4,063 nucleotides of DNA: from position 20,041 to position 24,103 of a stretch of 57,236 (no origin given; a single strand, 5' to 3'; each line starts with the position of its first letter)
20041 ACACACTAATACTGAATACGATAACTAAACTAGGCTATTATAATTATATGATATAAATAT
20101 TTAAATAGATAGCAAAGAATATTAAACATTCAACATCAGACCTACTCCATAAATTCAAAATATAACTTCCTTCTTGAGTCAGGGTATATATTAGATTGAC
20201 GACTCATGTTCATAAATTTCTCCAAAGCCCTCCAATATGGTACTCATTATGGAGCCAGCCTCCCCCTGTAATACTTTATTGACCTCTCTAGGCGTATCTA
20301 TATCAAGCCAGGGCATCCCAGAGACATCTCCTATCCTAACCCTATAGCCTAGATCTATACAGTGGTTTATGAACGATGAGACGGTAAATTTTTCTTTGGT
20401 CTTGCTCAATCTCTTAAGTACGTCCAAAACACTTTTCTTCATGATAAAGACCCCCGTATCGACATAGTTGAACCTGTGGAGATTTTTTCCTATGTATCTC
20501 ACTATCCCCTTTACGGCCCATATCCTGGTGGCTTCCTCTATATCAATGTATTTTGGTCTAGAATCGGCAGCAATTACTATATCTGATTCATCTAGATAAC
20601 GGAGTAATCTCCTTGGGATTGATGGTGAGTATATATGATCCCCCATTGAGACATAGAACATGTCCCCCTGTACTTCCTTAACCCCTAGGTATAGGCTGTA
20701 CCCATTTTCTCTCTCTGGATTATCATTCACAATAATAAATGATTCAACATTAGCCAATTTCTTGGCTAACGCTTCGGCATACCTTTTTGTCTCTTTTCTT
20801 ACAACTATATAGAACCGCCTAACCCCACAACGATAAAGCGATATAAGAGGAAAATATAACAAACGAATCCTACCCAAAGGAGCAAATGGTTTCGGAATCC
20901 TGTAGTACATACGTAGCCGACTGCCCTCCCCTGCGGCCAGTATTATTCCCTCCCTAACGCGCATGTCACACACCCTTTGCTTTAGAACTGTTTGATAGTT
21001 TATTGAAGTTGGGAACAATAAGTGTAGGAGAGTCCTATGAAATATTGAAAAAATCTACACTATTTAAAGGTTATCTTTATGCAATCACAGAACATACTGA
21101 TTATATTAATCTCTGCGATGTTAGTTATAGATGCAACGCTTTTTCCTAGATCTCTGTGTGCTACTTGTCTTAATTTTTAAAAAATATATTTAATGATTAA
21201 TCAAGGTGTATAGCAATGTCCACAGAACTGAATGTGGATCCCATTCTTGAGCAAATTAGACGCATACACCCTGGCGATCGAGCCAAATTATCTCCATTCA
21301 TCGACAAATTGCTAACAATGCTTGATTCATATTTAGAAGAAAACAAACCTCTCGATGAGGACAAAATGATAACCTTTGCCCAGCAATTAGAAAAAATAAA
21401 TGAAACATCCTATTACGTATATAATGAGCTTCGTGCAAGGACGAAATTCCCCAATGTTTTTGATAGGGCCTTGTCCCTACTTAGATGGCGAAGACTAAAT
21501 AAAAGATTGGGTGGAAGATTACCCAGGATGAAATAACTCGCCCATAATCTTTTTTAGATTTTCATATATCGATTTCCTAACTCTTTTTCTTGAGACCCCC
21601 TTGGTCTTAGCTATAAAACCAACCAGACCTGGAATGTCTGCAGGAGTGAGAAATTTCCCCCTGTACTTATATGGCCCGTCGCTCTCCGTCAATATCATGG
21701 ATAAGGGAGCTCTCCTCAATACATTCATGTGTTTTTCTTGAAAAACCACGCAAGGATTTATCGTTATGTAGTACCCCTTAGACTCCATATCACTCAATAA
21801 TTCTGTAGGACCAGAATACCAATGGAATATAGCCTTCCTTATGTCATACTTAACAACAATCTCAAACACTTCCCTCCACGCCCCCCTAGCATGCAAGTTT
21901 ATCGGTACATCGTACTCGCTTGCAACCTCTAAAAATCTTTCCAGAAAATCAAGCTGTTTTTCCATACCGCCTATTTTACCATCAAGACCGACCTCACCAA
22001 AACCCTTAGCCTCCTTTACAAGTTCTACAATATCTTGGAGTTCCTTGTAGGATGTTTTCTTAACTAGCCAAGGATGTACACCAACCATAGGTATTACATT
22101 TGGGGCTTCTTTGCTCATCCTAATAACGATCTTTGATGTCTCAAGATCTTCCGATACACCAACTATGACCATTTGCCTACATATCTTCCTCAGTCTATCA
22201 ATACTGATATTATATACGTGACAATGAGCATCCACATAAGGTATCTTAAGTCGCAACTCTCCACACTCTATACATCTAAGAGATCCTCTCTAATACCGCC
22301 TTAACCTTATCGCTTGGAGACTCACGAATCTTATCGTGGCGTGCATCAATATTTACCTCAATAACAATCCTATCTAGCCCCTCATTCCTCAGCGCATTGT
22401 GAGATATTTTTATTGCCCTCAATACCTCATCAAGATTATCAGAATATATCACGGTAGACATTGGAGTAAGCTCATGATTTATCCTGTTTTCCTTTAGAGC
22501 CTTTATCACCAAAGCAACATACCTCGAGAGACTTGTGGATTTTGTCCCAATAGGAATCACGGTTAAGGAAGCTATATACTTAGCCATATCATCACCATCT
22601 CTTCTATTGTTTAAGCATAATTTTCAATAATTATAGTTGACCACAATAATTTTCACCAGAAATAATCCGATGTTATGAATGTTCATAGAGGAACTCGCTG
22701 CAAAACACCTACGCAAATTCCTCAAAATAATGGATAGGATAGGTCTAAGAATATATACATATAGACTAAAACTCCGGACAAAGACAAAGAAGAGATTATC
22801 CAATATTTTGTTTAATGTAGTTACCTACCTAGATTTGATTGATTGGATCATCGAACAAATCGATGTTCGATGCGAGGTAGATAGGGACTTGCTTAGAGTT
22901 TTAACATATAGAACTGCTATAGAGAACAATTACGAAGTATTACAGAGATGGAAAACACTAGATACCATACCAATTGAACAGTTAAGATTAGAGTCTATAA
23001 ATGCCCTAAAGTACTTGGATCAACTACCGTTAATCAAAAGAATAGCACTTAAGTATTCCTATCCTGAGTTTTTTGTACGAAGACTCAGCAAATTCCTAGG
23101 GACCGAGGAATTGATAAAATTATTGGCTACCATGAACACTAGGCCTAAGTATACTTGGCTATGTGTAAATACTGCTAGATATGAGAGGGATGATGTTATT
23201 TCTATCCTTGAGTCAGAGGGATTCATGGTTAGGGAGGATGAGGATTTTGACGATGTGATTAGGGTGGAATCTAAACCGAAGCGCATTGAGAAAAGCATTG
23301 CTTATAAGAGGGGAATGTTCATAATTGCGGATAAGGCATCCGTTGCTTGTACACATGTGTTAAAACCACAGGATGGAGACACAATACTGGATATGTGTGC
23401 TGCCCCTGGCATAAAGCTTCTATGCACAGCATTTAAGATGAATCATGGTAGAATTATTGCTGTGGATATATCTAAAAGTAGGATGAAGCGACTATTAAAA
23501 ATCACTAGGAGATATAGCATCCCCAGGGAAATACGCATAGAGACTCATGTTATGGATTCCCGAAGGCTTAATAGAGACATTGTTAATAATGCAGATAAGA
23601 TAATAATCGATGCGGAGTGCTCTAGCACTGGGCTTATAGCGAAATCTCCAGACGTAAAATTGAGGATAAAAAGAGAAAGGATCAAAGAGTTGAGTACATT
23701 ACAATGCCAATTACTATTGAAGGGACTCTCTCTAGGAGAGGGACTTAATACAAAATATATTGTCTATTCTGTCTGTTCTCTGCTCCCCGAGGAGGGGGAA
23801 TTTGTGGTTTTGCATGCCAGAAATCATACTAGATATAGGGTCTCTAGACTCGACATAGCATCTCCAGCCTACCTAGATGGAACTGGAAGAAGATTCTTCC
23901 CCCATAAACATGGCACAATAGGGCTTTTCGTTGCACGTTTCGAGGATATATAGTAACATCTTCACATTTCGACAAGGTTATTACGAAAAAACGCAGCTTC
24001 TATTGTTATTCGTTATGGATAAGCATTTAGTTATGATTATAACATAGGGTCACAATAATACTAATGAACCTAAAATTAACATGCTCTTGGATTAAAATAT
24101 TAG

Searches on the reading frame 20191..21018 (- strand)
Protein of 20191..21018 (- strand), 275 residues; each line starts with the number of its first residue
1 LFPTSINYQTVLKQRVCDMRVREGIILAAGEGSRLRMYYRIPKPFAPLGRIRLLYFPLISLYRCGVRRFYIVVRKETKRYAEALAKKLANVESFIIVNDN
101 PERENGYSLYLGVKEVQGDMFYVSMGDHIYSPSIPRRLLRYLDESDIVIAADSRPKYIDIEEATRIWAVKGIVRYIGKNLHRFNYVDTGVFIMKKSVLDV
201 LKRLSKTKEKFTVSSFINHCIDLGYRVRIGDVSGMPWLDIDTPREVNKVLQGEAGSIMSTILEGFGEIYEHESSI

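Call 15: search_protein_families(library=pfam, proteins=[window:20191-21018:-], max_evalue=0.01)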
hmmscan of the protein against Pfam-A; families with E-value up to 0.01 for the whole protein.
window:20191-21018:- (275 aa): 3 families
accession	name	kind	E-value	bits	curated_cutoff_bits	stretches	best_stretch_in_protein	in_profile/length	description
PF12804.13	NTP_transf_3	-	1.2e-13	52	27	1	24-204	1-144/160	MobA-like NTP transferase domain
PF00483.29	NTP_transferase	-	2.2e-09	37.7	21.2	1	24-243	2-232/245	Nucleotidyl transferase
PF00535.33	Glycos_transf_2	-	0.0082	16.5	23.3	0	76-161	36-122/168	Glycosyl transferase family 2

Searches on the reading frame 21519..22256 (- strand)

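Call 15: search_protein_families(library=pfam, proteins=[window:21519-22256:-], max_evalue=0.01)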
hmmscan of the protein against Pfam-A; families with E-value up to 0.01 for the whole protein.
window:21519-22256:- (245 aa): 1 family
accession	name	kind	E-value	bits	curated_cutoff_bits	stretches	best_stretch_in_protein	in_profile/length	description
PF01026.27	TatD_DNase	-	1.1e-47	163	27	1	8-238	1-252/253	TatD related DNase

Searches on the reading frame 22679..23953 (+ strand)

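Call 15: search_protein_families(library=pfam, proteins=[window:22679-23953:+], max_evalue=0.01)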
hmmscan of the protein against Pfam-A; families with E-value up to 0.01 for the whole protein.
window:22679-23953:+ (424 aa): 3 families
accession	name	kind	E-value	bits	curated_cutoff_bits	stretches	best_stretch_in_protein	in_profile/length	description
PF01189.24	Methyltr_RsmB-F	-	1.6e-34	119.8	27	1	227-421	3-198/199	16S rRNA methyltransferase RsmB/F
PF22458.1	RsmF-B_ferredox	-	4.8e-09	36.7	27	1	128-198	1-69/74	Methyltr_RsmF/B-like, ferredoxin-like domain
PF01728.25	FtsJ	-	0.0013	19.1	24.1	1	229-318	20-105/181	FtsJ-like methyltransferase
